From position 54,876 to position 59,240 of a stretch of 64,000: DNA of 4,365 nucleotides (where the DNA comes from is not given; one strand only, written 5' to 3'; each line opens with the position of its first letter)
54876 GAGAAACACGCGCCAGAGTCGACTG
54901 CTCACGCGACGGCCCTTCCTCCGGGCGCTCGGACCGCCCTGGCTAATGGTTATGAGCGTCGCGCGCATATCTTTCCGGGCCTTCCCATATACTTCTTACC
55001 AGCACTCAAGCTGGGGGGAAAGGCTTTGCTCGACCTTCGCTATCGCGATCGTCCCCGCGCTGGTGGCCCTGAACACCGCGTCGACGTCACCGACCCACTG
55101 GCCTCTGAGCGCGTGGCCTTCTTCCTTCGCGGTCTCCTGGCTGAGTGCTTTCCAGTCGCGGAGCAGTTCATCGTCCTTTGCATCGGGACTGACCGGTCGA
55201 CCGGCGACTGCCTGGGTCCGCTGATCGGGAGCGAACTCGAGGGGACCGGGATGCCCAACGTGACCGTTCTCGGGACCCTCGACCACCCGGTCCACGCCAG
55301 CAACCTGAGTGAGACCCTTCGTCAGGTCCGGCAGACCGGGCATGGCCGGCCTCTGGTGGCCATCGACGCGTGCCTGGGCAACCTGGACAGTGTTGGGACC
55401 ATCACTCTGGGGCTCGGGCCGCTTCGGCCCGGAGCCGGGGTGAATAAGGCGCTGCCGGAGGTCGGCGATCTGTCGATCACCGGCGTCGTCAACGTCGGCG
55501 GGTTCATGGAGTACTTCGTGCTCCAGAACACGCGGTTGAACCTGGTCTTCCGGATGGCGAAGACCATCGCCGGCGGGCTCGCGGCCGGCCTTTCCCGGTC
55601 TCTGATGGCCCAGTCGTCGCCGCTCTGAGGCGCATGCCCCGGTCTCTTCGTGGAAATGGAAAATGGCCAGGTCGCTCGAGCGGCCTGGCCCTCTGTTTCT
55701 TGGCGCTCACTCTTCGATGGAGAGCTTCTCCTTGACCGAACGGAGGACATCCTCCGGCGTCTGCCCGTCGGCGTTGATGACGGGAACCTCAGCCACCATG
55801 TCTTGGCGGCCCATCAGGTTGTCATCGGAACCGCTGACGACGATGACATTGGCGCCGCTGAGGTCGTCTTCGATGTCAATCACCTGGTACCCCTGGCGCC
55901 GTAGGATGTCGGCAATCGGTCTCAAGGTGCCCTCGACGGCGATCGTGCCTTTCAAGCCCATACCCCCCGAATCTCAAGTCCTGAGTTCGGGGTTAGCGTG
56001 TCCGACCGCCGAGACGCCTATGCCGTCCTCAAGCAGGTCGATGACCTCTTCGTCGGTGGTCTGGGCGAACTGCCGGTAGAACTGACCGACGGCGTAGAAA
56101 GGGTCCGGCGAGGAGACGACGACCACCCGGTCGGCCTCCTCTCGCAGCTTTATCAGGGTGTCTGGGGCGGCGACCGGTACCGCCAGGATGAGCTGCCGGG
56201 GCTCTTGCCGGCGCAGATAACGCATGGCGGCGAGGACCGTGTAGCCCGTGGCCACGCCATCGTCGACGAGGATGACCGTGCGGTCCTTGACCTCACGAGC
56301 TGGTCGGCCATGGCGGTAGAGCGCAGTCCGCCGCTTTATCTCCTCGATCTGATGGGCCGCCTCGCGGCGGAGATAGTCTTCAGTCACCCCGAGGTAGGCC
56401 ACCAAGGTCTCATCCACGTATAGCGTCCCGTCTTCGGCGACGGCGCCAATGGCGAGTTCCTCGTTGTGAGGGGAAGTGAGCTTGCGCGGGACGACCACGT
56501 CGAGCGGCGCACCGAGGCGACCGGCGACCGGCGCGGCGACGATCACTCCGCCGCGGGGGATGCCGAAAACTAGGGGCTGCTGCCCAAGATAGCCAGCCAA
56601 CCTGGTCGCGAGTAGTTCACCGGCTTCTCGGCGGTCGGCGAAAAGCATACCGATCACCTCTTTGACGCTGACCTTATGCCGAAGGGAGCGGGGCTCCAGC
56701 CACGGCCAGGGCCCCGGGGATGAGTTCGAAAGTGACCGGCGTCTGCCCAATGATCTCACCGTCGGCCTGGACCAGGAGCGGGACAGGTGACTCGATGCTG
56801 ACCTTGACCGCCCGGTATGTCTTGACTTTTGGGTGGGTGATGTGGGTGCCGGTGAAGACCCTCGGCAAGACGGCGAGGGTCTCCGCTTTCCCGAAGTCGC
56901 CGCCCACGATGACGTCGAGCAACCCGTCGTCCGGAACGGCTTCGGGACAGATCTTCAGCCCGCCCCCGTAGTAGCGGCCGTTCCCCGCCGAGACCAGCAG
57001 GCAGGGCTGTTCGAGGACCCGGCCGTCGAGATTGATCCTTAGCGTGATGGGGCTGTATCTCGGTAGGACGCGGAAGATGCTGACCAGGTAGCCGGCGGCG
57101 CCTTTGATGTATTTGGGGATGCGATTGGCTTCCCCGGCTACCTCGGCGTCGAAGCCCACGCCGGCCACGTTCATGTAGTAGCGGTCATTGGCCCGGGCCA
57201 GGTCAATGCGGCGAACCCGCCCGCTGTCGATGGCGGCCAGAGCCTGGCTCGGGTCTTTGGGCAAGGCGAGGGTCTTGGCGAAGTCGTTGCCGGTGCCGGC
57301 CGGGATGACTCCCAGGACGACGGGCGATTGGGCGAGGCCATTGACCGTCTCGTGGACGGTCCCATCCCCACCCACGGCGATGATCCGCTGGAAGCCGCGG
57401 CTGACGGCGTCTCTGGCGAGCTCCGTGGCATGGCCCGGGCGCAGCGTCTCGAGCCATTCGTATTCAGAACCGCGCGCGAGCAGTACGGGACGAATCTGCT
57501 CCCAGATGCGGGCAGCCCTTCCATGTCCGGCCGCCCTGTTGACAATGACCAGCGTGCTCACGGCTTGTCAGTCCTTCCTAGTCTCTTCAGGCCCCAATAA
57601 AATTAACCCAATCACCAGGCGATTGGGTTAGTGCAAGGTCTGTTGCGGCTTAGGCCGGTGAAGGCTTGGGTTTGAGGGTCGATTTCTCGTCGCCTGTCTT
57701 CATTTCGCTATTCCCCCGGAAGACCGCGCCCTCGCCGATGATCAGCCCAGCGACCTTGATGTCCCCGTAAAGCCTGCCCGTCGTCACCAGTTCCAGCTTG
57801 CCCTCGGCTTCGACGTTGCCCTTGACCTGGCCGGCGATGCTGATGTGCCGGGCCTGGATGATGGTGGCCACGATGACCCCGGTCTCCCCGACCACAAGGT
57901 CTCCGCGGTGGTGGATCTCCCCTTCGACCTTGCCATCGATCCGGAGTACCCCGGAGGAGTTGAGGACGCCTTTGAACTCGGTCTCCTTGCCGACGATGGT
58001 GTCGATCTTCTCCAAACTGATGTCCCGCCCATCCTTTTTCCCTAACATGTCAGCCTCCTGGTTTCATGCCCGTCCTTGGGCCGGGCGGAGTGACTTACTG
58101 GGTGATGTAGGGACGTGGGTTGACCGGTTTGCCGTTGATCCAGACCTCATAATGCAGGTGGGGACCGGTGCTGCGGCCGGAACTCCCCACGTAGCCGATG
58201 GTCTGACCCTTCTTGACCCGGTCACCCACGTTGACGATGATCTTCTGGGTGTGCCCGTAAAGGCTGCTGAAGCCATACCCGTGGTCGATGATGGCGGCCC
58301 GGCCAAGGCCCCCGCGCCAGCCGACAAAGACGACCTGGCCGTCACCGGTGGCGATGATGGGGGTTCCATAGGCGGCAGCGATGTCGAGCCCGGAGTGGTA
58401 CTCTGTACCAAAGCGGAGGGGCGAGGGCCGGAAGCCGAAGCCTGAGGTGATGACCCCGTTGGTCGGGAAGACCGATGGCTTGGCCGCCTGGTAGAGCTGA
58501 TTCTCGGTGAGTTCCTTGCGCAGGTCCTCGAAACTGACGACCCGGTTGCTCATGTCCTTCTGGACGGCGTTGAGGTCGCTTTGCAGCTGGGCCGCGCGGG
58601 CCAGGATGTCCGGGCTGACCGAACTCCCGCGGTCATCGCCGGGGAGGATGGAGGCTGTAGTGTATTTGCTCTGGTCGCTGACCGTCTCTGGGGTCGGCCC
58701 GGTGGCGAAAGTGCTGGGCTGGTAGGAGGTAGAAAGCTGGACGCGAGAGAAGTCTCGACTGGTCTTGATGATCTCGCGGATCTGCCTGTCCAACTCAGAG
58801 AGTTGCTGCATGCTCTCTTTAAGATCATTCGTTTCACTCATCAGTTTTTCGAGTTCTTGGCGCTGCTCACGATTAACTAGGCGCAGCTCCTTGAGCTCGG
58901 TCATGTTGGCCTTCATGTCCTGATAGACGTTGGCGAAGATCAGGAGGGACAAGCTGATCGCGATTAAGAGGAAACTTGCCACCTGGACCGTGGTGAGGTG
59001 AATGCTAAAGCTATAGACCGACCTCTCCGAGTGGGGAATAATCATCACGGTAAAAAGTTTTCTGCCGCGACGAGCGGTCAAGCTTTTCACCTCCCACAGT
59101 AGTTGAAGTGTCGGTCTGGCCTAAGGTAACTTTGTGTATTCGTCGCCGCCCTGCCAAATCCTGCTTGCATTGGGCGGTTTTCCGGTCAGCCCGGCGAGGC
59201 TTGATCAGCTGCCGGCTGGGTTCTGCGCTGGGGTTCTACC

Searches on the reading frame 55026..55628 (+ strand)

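Call 29: search_protein_families(library=pfam, proteins=[window:55026-55628:+], max_evalue=0.001)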
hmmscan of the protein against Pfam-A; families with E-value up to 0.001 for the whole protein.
window:55026-55628:+ (200 aa): 1 family
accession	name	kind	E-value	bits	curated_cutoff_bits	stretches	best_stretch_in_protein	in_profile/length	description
PF06866.16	DUF1256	-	1.5e-54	184.3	27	1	21-182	4-162/164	Protein of unknown function (DUF1256)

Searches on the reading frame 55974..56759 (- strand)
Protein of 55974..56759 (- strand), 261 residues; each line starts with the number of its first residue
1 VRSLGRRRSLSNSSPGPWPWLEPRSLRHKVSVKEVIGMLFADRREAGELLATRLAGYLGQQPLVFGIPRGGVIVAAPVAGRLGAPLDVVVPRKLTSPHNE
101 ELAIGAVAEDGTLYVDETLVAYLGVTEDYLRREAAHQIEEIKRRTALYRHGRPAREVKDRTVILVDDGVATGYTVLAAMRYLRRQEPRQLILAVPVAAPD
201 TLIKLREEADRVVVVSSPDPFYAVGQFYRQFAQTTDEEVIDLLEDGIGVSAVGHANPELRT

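Call 29: search_protein_families(library=pfam, proteins=[window:55974-56759:-], max_evalue=0.001)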
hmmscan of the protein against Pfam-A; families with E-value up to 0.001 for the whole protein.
window:55974-56759:- (261 aa): 3 families
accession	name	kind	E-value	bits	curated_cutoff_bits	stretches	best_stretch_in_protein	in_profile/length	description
PF00156.33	Pribosyltran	-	3.3e-20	72.4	26.3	1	45-226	14-152/158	Phosphoribosyl transferase domain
PF14681.12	UPRTase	-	7e-06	26.1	27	1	155-215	116-178/206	Uracil phosphoribosyltransferase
PF15609.12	PRTase_2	-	0.00032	20.7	28.8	1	154-194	114-154/188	Phosphoribosyl transferase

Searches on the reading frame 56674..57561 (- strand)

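Call 29: search_protein_families(library=pfam, proteins=[window:56674-57561:-], max_evalue=0.001)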
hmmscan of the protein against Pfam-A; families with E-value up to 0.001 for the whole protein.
window:56674-57561:- (295 aa): 3 families
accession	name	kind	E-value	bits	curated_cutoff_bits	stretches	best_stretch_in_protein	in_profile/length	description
PF19279.4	YegS_C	-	6.7e-43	146.6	27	1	133-288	3-157/158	YegS C-terminal NAD kinase beta sandwich-like domain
PF00781.29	DAGK_cat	-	1.4e-36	125.3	23.6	1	3-123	2-124/125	Diacylglycerol kinase catalytic domain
PF01513.26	NAD_kinase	-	0.00038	21.2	25.5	1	46-90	62-106/130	ATP-NAD kinase N-terminal domain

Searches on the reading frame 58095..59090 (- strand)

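Call 29: search_protein_families(library=pfam, proteins=[window:58095-59090:-], max_evalue=0.001)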
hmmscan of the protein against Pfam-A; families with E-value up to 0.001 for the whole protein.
window:58095-59090:- (331 aa): 2 families
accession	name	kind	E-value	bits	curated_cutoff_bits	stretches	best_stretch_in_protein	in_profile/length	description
PF01551.29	Peptidase_M23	-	1.9e-36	124.6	28.7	1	231-325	2-96/96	Peptidase family M23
PF10198.14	Ada3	-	0.0008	19.9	24.5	0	55-107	37-89/127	Histone acetyltransferases subunit 3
